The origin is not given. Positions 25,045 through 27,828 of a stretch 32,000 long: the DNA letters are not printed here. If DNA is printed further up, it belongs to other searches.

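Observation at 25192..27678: An STT3/AglB oligosaccharyltransferase paralog is fused to an extra C-terminal alpha/alpha-repeat-like domain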

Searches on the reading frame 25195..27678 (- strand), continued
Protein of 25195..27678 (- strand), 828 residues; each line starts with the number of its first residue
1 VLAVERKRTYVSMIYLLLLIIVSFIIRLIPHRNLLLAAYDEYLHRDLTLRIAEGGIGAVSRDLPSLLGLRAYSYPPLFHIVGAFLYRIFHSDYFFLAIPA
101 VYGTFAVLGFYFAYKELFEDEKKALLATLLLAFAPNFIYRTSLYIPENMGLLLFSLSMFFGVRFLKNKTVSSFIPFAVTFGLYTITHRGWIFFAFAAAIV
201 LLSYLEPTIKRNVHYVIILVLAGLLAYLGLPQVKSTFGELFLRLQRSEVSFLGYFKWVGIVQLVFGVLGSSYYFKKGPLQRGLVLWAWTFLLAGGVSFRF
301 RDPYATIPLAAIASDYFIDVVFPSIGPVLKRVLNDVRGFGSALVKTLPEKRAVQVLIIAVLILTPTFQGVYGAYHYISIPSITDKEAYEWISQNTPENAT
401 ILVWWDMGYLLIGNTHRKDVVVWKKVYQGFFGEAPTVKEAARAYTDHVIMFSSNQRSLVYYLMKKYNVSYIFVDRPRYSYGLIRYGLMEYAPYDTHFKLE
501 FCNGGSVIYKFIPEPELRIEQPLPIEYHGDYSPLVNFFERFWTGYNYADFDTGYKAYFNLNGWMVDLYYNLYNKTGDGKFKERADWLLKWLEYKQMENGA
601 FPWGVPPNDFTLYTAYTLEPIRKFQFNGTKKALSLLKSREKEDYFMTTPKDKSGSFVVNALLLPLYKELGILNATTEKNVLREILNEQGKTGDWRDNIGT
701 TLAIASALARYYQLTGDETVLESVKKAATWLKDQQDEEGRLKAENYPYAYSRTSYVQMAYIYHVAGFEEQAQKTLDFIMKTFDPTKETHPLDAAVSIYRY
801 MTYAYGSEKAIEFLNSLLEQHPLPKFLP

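Call 50: find_related_loci(query=A1, collection=genome_contigs, flank=10000)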
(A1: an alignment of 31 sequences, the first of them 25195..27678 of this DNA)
Query A1 (828 aa) in genome_contigs; peptide patterns used: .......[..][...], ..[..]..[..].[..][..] (x = any residue, [..] = any of these).
56 stretches matched a pattern; 40 encode a relative of the query (tblastn E <= 1e-3); 40 distinct loci.
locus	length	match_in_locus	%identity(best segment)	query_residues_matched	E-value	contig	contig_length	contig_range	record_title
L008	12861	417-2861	68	12-826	0e+0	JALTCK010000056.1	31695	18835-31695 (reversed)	MAG: Thermococcus sp. isolate S013_metabat2_scaf2bin.004 S013_NODE_220_length_31695_cov_2.805784, whole genome shotgun s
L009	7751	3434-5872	69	14-826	0e+0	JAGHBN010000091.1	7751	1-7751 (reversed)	MAG: Thermococcus sp. isolate AUK257 PB_MBMC_211_c_000000000104, whole genome shotgun sequence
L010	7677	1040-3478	61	14-826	0e+0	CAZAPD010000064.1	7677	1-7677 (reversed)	MAG TPA_asm: uncultured Thermococci archaeon isolate binchicken_co219_303 genome assembly, contig: k141_542847, whole ge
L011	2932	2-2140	68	114-826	0e+0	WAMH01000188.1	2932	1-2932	MAG: Thermococcus sp. isolate S017_7 k151_6582, whole genome shotgun sequence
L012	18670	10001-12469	78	1-828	0e+0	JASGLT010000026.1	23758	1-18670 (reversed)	MAG: Thermococcaceae archaeon isolate DJKA121_NP-J24_bin.11 scaffold_309, whole genome shotgun sequence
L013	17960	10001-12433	53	14-826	0e+0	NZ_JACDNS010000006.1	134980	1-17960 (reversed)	MAG: Thermococcus sp. isolate GB_MAG1_027 c_000000000114, whole genome shotgun sequence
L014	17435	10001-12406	53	18-821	0e+0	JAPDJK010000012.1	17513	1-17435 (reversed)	MAG: Thermococci archaeon isolate S5B1_HD70 c_000000000867, whole genome shotgun sequence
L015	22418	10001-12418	53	15-821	0e+0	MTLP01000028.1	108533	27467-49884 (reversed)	MAG: Thermococcus sp. JdFR-02 JGI24019J35510_1000062, whole genome shotgun sequence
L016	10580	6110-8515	52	18-821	0e+0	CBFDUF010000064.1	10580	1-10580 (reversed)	MAG TPA_asm: uncultured Thermococci archaeon isolate SRR6823439_binner13_Refined_15 genome assembly, contig: ERZ534240.4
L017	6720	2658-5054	53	18-818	0e+0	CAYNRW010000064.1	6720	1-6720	MAG TPA_asm: uncultured Thermococci archaeon isolate binchicken_co256_372 genome assembly, contig: NODE_34250_length_672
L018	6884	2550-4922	53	30-821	0e+0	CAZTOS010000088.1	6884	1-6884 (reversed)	MAG TPA_asm: uncultured Thermococci archaeon isolate SRP141559_co1_254 genome assembly, contig: NODE_6903_length_6884_co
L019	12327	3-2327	54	46-822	0e+0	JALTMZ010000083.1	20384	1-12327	MAG: Thermococcus sp. isolate S139_metabat2_scaf2bin.061_VB S139_NODE_1995_length_20384_cov_1.811621, whole genome shotg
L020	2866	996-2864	62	14-636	0e+0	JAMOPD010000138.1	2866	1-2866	MAG: Thermococcaceae archaeon isolate 4559-240_metabat1_scaf2bin.019 4559-240_scaffold_21315_c1, whole genome shotgun se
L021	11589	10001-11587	62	14-542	0e+0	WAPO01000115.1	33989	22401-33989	MAG: Thermococcus sp. isolate S144_40 k151_352323, whole genome shotgun sequence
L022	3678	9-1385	66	368-826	0e+0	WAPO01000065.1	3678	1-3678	MAG: Thermococcus sp. isolate S144_40 k151_243264, whole genome shotgun sequence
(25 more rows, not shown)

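Call 68: search_protein_families(library=pfam, proteins=[P0102, P0103, P0106, P0110, P0100, P0112, P0111, L004:12872-13816:+], max_evalue=0.001)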
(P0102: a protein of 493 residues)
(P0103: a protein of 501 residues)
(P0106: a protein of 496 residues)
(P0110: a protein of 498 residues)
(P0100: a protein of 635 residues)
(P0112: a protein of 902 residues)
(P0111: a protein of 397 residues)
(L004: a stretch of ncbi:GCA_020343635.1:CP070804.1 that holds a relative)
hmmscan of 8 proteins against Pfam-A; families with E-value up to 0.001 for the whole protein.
P0102 (493 aa): 1 family
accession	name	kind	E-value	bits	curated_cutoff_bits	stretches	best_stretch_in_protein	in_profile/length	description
PF14897.12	EpsG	-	3.7e-07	30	30.1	1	9-355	4-306/326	EpsG family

P0103 (501 aa): 1 family
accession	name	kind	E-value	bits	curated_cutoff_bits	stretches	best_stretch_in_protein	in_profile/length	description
PF20176.3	DUF6541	-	0.0006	18.7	29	0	5-217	98-331/646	Family of unknown function (DUF6541)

P0106 (496 aa): 1 family
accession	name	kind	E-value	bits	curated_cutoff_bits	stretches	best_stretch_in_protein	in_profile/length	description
PF13231.12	PMT_2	-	0.00018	22.2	26.1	1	69-223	3-154/160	Dolichyl-phosphate-mannose-protein mannosyltransferase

P0110 (498 aa): 1 family
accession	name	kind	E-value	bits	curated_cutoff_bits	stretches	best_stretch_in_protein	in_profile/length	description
PF13231.12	PMT_2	-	2.9e-06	28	26.1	1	69-207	3-143/160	Dolichyl-phosphate-mannose-protein mannosyltransferase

P0100 (635 aa): 5 families
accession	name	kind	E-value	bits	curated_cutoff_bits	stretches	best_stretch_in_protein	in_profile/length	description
PF02516.20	STT3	-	1.2e-31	111.1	24.5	1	55-405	30-402/405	Oligosaccharyl transferase STT3, N-terminal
PF21436.2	STT3-PglB_core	-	2.4e-08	35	23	1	485-532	2-49/131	STT3/PglB/AglB core domain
PF13231.12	PMT_2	-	7.1e-08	33.3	26.1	1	95-257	3-153/160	Dolichyl-phosphate-mannose-protein mannosyltransferase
PF22627.1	AglB_core-like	-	1.5e-05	25.8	27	0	483-548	41-108/111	AglB core domain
PF20604.3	DUF6798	-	0.00012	22.2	26.9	1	470-505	2-36/61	Domain of unknown function (DUF6798)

P0112 (902 aa): 3 families
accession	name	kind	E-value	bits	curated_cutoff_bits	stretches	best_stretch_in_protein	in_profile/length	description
PF02516.20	STT3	-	1.4e-29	104.3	24.5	1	121-345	32-254/405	Oligosaccharyl transferase STT3, N-terminal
PF21436.2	STT3-PglB_core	-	1e-06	29.8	23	1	638-676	2-41/131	STT3/PglB/AglB core domain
PF22627.1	AglB_core-like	-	9.5e-05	23.2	27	0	636-694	41-101/111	AglB core domain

P0111 (397 aa): 1 family
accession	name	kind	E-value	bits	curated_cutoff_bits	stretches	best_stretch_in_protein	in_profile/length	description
PF07944.18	Beta-AFase-like_GH127_cat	-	3.5e-05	23.4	24.9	0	172-317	61-167/376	Beta-L-arabinofuranosidase, GH127 catalytic domain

L004:12872-13816:+ (315 aa): 9 families
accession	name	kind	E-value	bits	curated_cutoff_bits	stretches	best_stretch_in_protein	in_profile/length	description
PF24034.1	DUF7343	-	8.5e-10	38.8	27.6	1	252-301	2-52/62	Domain of unknown function (DUF7343)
PF04122.17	CW_binding_2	-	3e-09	37.7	24.9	0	31-95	20-73/73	Cell wall binding domain 2 (CWB2)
PF01047.28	MarR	-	1.4e-07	31.7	24.6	1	251-301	1-51/59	MarR family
PF01978.25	TrmB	-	3.1e-07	30.6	25.6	1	251-305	6-60/68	Sugar-specific transcriptional regulator TrmB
PF13412.12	HTH_24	-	2.3e-06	27.5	21.9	1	256-298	6-48/48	Winged helix-turn-helix DNA-binding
PF12802.13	MarR_2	-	3e-06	27.7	27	1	261-301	13-54/61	MarR family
PF13545.12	HTH_Crp_2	-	7.8e-06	26.2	27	1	268-303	23-57/70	Crp-like helix-turn-helix domain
PF09339.16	HTH_IclR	-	4.4e-05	23.6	22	1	265-300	15-51/52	IclR helix-turn-helix domain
PF25213.1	HVO_A0261_N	-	0.00027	21.2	35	1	266-303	23-58/86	HVO_A0261 N-terminal domain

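Call 69: find_encoding_contigs(protein=P0243, flank=6000, max_places=2)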
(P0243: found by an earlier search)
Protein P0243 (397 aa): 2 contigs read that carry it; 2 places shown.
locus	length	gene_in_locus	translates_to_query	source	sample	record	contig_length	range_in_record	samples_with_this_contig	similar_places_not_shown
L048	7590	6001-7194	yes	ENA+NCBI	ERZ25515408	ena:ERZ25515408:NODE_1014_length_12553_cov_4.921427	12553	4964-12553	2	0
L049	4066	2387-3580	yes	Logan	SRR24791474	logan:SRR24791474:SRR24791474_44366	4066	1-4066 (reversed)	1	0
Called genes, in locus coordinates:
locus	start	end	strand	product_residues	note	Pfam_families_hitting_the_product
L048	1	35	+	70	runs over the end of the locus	-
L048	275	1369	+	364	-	PF00753:Lactamase_B (faint)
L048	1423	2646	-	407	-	PF13440:Polysacc_synt_3, PF01943:Polysacc_synt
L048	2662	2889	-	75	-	-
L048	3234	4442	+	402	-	PF01769:MgtE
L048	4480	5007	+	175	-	-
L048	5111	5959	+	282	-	PF01040:UbiA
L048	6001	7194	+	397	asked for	PF07944:Beta-AFase-like_GH127_cat (faint), PF25840:Ulvan_lyase_N (weak)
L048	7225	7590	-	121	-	?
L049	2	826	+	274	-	?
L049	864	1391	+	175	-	-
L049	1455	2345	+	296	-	PF01040:UbiA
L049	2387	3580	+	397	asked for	PF07944:Beta-AFase-like_GH127_cat (faint), PF25840:Ulvan_lyase_N (weak)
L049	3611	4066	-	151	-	?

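Call 70: find_encoding_contigs(protein=P0106, flank=6000, max_places=1)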
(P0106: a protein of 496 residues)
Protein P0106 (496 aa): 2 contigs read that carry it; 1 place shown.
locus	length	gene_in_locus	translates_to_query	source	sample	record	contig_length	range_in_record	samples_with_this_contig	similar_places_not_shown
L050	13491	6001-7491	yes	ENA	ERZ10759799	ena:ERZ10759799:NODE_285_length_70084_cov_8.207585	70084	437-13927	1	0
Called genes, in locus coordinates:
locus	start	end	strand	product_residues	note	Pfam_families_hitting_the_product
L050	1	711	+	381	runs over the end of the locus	?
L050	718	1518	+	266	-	-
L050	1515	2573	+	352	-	-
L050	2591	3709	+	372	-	-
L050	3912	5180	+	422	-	-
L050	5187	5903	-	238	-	PF00154:RecA_N, PF03796:DnaB_C (faint), PF06745:ATPase, PF08423:Rad51, PF13481:AAA_25, PF01637:ATPase_2 (weak), PF13479:AAA_24 (weak)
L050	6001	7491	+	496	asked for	-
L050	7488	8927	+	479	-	-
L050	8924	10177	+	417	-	PF13506:Glyco_transf_21, PF03142:Chitin_synth_2 (faint), PF00535:Glycos_transf_2, PF10111:Glyco_tranf_2_2, PF13641:Glyco_tranf_2_3, PF13632:Glyco_trans_2_3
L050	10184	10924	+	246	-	-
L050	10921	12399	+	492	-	PF13231:PMT_2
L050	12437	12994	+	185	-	-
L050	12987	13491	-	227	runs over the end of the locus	PF00535:Glycos_transf_2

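Call 73: search_protein_families(library=ncbifam, proteins=[L048:5111-5956:+, L048:4480-5004:+, P0243, L001:3277-4431:+, L004:14897-15913:+, L004:13974-14897:+], max_evalue=0.001)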
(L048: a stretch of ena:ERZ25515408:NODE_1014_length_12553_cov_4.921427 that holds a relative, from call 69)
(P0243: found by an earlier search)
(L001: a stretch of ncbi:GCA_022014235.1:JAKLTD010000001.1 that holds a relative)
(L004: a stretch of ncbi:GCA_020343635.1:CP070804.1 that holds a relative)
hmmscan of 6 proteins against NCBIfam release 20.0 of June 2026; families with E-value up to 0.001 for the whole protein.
L048:5111-5956:+ (282 aa): 18 families
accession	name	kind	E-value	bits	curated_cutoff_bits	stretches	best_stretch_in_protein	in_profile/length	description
TIGR01473.1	cyoE_ctaB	equivalog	2.8e-72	243.8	210.3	1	3-279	2-280/281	heme o synthase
NF003349.0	PRK04375.1-2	equivalog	6.7e-65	219.3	246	1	3-281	27-311/318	heme o synthase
NF003348.0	PRK04375.1-1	equivalog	3.6e-38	131.6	285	1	23-249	25-249/292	heme o synthase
TIGR01474.1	ubiA_proteo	equivalog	4.9e-21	75.5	275.45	1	13-280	16-280/282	4-hydroxybenzoate octaprenyltransferase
NF009524.0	PRK12886.1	equivalog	6.5e-16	58.5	387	1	4-279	11-282/291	prenyltransferase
TIGR01475.1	ubiA_other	subfamily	1.4e-15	57.6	180.8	1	3-279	4-278/282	UbiA-like polyprenyltransferase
NF009523.0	PRK12884.1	equivalog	4.3e-15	55.6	269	1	2-281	5-278/279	prenyltransferase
NF009522.0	PRK12883.1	equivalog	5e-14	52.5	353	1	41-282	43-276/279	geranylgeranylglycerol-phosphate geranylgeranyltransferase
NF009526.0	PRK12888.1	equivalog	2e-12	47.1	364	1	47-279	64-292/301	4-hydroxybenzoate octaprenyltransferase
NF041586.1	MqnP_DT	exception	3.4e-12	46.6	430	1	6-278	5-273/277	menaquinone biosynthesis prenyltransferase MqnP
NF009515.0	PRK12874.1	equivalog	1.4e-11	44.3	392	1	50-277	62-284/291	4-hydroxybenzoate polyprenyltransferase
NF041585.1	MqnP_Cj_Hp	exception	4.4e-11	42.8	375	1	49-276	54-276/281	menaquinone biosynthesis prenyltransferase MqnP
NF009521.0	PRK12882.1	equivalog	2.4e-10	40.1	296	1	4-267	8-267/280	geranylgeranylglycerol-phosphate geranylgeranyltransferase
NF041584.1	MqnP_SCO4491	exception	2.7e-09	37.2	420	1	50-279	55-280/285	menaquinone biosynthesis prenyltransferase MqnP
NF009609.0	PRK13106.1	equivalog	2.7e-08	33.5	349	1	4-274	18-288/301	prenyltransferase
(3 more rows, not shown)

L048:4480-5004:+ (175 aa): 0 families

P0243 (397 aa): 0 families

L001:3277-4431:+ (385 aa): 65 families (the best 25 are shown)
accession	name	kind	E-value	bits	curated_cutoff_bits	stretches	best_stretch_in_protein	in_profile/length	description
NF041160.1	DGGPL_Thplmales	equivalog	2.2e-73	247.4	780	1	2-384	3-395/396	digeranylgeranylglycerophospholipid reductase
TIGR02032.1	GG-red-SF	subfamily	2.9e-68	230.7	158.8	1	3-300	1-297/297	geranylgeranyl reductase family protein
NF041080.1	DGGGPL_reductase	equivalog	3.8e-48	164.5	580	1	2-350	1-361/447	digeranylgeranylglycerophospholipid reductase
TIGR02023.1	BchP-ChlP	subfamily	2.7e-36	125.4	343.3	1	3-326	1-322/388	geranylgeranyl diphosphate reductase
NF041385.1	Dggglyphlred_Halo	equivalog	3.5e-30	104.8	700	1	2-365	4-380/405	digeranylgeranylglycerophospholipid reductase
NF049967.1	QhpG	equivalog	1.9e-18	66.6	240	1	5-308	1-294/423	flavin-dependent monooxygenase QhpG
NF007450.0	PRK10015.1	subfamily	1.3e-16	60.4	466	2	87-172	99-180/429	FAD-dependent oxidoreductase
TIGR02028.1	ChlP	equivalog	1.8e-16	59.9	505.3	1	5-325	3-331/398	geranylgeranyl reductase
NF004834.1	PRK06185.1-3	subfamily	2.7e-16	59.4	500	2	113-167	127-181/420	FAD-dependent oxidoreductase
NF007542.0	PRK10157.1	subfamily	1.7e-14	53.4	610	1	88-173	100-181/428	FAD-dependent oxidoreductase FixC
NF045655.1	MkRedMenJ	equivalog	2.4e-14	53.1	700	1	3-301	5-316/406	menaquinone reductase MenJ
NF006448.0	PRK08773.1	equivalog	1.4e-13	50.2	614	1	90-347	107-362/393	UbiH/UbiF family hydroxylase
NF004833.1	PRK06185.1-1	subfamily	6e-13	48.3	488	2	116-167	126-177/403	FAD-dependent oxidoreductase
NF004835.0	PRK06185.1-4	equivalog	2.3e-12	46.4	601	1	98-166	114-183/411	FAD-dependent oxidoreductase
TIGR01988.1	Ubi-OHases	subfamily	1.3e-11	44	224.65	1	4-167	1-176/387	ubiquinone biosynthesis hydroxylase, UbiH/UbiF/VisC/COQ6 family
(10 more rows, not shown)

L004:14897-15913:+ (339 aa): 0 families

L004:13974-14897:+ (308 aa): 2 families
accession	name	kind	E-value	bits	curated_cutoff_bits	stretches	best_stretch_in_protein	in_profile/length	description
NF053644.1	MraY_archaea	equivalog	6.8e-15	55.2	450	1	118-225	174-282/340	pseudomurein biosynthesis MraY family phospho-N-acetylmuramoyl-pentapeptide-transferase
TIGR00445.1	mraY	equivalog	1e-07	31.7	192.05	1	125-225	136-252/321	phospho-N-acetylmuramoyl-pentapeptide-transferase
